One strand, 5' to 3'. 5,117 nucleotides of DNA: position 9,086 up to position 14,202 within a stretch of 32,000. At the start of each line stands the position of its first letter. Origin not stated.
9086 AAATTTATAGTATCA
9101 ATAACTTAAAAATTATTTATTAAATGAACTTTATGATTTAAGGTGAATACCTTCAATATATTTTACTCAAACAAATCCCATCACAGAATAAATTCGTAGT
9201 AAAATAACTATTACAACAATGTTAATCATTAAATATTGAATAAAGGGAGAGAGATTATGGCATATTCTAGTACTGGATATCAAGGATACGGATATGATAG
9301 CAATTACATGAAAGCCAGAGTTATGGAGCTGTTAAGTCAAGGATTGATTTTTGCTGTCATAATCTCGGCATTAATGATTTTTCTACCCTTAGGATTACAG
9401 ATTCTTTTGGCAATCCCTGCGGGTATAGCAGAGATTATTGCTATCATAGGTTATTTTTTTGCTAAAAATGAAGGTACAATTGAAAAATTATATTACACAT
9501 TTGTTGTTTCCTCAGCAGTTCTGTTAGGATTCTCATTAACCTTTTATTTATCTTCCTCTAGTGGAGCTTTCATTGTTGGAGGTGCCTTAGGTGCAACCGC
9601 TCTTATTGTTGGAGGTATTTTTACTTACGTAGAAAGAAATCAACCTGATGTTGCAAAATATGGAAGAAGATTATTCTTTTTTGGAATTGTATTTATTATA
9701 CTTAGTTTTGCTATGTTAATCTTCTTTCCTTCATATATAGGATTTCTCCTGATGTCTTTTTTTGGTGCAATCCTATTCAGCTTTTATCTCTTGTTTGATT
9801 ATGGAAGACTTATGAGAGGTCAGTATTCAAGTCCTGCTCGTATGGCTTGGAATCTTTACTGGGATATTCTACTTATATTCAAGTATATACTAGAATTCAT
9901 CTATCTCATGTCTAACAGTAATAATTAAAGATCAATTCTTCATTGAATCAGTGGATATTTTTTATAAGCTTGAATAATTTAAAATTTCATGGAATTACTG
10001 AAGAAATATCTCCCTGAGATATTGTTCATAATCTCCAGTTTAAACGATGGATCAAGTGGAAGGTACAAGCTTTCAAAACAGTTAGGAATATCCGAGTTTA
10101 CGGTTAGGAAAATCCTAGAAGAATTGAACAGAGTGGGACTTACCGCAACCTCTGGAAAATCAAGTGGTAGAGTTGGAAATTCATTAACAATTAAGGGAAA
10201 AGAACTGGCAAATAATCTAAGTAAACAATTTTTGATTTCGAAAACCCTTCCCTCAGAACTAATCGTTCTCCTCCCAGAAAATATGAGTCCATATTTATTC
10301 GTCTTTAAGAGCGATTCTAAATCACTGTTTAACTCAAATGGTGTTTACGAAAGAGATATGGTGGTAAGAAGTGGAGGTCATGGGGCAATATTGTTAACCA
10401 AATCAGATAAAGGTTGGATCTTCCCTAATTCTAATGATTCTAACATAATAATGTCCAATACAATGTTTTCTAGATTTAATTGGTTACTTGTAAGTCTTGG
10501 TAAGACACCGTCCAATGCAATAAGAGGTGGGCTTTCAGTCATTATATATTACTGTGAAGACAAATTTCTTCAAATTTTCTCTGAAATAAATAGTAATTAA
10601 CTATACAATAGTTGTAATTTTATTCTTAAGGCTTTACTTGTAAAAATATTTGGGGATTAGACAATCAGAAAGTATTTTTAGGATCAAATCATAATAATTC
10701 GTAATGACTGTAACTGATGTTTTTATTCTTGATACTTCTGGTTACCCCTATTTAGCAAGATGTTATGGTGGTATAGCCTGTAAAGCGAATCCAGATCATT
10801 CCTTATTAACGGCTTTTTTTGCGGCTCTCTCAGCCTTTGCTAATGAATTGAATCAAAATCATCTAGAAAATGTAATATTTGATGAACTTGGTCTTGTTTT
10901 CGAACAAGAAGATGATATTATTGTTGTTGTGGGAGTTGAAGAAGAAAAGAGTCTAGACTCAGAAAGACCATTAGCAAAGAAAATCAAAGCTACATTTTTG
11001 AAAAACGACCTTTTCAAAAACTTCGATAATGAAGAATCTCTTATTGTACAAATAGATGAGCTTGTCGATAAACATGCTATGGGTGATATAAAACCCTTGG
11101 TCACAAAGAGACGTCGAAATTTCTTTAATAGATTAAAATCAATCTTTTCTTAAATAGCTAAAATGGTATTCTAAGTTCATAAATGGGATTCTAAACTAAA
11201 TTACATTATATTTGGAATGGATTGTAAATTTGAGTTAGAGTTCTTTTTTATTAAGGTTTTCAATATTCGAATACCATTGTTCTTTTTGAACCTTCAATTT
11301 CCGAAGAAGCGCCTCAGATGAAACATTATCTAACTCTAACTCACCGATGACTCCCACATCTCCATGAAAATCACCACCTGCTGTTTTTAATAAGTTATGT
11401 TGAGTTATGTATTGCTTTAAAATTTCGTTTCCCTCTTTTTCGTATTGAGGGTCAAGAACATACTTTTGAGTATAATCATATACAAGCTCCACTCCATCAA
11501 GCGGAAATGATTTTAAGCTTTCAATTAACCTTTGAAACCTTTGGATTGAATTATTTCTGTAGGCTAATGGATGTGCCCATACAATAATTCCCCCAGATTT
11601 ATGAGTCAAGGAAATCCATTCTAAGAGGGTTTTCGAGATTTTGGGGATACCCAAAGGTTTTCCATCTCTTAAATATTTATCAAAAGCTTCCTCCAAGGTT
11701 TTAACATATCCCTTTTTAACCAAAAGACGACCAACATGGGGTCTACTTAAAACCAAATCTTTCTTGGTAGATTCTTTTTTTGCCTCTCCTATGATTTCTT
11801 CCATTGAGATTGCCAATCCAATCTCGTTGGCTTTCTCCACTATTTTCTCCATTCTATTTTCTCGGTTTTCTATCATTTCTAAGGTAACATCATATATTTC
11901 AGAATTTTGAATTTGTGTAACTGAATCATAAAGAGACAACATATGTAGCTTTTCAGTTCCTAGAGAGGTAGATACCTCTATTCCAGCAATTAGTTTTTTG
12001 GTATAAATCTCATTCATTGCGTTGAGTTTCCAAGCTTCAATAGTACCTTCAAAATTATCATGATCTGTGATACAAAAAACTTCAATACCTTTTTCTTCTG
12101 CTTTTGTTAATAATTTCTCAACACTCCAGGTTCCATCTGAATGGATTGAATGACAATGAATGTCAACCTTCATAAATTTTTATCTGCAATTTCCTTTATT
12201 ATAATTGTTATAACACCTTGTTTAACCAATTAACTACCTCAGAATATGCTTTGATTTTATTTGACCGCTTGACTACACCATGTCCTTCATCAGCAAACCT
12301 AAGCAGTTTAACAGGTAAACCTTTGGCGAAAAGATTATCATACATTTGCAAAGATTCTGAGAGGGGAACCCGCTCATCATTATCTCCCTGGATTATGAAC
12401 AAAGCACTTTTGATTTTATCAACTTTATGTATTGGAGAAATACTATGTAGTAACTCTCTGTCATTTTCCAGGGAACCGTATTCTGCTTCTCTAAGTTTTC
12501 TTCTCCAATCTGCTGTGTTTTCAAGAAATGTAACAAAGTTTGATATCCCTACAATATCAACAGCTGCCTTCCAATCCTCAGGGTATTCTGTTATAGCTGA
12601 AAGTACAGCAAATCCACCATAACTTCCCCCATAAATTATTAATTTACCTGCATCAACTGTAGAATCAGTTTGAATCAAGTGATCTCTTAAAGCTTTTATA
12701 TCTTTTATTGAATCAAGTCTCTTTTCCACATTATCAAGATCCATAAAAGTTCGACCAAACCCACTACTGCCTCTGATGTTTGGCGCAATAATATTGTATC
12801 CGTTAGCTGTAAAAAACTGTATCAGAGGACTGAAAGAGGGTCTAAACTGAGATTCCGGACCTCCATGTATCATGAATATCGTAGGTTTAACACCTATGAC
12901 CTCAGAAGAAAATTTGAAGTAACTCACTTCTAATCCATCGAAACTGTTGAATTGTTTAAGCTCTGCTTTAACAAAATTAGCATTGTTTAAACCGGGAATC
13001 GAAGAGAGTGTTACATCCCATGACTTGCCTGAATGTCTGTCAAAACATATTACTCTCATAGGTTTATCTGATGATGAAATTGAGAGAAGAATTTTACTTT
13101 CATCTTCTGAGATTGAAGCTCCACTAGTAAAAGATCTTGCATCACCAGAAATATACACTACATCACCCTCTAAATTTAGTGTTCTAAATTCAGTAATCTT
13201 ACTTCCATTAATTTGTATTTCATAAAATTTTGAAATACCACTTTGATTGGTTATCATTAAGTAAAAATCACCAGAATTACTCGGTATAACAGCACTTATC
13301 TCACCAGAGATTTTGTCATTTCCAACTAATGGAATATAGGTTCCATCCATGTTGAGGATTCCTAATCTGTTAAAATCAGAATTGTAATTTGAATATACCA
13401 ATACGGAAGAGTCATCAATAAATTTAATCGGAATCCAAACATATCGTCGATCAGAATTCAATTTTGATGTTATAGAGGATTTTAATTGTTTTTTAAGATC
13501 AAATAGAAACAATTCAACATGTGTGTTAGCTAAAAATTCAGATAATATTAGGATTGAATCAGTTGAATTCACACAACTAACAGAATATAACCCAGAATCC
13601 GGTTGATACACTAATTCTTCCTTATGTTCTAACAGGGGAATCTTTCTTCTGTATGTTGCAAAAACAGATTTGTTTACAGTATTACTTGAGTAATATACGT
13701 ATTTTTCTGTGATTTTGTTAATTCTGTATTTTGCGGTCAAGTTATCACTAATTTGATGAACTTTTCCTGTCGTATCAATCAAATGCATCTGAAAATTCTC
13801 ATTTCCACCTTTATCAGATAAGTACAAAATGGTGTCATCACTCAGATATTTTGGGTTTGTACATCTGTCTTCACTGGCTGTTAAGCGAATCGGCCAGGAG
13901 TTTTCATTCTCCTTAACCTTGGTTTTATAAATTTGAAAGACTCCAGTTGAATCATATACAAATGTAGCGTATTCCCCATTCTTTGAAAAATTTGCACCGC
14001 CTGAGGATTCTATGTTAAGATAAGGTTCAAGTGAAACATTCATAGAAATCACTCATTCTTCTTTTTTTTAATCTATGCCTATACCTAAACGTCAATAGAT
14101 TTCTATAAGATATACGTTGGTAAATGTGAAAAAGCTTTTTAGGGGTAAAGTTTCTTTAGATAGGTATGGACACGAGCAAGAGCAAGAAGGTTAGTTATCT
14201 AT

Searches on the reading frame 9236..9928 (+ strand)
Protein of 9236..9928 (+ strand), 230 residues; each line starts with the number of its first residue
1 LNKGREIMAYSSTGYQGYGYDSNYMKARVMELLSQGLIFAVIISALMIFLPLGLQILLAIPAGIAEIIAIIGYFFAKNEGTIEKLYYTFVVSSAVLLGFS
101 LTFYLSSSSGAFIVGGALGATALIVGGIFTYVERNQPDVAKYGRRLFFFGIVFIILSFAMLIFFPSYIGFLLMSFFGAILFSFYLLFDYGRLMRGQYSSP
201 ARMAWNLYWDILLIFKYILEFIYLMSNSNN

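Call 8: search_protein_families(library=pfam, proteins=[window:9236-9928:+])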
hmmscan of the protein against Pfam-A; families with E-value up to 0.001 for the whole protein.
window:9236-9928:+ (230 aa): 1 family
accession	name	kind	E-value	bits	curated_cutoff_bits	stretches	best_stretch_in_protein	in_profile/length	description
PF01027.25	Bax1-I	-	3.5e-17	63.3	34.1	1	28-221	6-206/207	Inhibitor of apoptosis-promoting Bax1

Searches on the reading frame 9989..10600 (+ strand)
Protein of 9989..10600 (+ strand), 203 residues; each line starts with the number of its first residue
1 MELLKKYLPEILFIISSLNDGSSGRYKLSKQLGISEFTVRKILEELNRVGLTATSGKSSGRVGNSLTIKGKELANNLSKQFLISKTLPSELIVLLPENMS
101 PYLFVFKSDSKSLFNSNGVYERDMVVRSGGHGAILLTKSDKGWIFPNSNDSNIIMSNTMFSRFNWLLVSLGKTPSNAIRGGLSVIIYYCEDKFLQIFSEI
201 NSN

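Call 8: search_protein_families(library=pfam, proteins=[window:9989-10600:+])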
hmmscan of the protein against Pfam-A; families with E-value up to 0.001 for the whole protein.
window:9989-10600:+ (203 aa): 1 family
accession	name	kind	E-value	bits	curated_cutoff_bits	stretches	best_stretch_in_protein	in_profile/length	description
PF14544.11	DUF4443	-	5.6e-06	26.7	27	1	116-151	18-54/100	Domain of unknown function (DUF4443)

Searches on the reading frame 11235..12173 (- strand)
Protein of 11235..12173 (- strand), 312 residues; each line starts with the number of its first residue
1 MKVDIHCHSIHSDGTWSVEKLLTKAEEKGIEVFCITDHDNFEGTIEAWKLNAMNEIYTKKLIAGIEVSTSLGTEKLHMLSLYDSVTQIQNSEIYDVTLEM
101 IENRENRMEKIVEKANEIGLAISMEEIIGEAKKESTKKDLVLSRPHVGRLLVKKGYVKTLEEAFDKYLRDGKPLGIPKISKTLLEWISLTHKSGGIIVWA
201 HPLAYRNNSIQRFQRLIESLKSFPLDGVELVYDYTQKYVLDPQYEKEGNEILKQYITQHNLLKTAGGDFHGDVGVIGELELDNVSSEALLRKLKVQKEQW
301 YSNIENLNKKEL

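Call 66: search_protein_families(library=pfam, proteins=[window:11235-12173:-])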
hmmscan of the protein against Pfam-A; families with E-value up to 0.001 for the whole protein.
window:11235-12173:- (312 aa): 1 family
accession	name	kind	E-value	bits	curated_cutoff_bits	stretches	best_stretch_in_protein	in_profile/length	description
PF02811.25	PHP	-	2.1e-13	51.4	26.4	1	4-167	1-148/164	PHP domain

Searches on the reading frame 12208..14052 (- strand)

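Call 66: search_protein_families(library=pfam, proteins=[window:12208-14052:-])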
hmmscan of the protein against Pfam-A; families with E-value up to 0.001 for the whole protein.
window:12208-14052:- (614 aa): 7 families
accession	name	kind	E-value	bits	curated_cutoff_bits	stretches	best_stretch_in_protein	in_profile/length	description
PF00326.27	Peptidase_S9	-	2.6e-44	151.7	22.6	1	405-614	1-210/213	Prolyl oligopeptidase family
PF20434.5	BD-FAE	-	1.6e-10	41.3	26.8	1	390-574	14-215/215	BD-FAE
PF12146.15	Hydrolase_4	-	1.7e-09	37.8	27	1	389-498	4-105/239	Serine aminopeptidase, S33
PF00561.26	Abhydrolase_1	-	2.4e-08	34.4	25.8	1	390-516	1-123/245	alpha/beta hydrolase fold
PF02129.25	Peptidase_S15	-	5.9e-08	33.1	23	0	405-508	46-134/262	X-Pro dipeptidyl-peptidase (S15 family)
PF01738.24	DLH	-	4e-06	27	21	1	417-601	40-196/217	Dienelactone hydrolase family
PF12697.13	Abhydrolase_6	-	0.00031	21.9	26.3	1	392-486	1-83/217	Alpha/beta hydrolase family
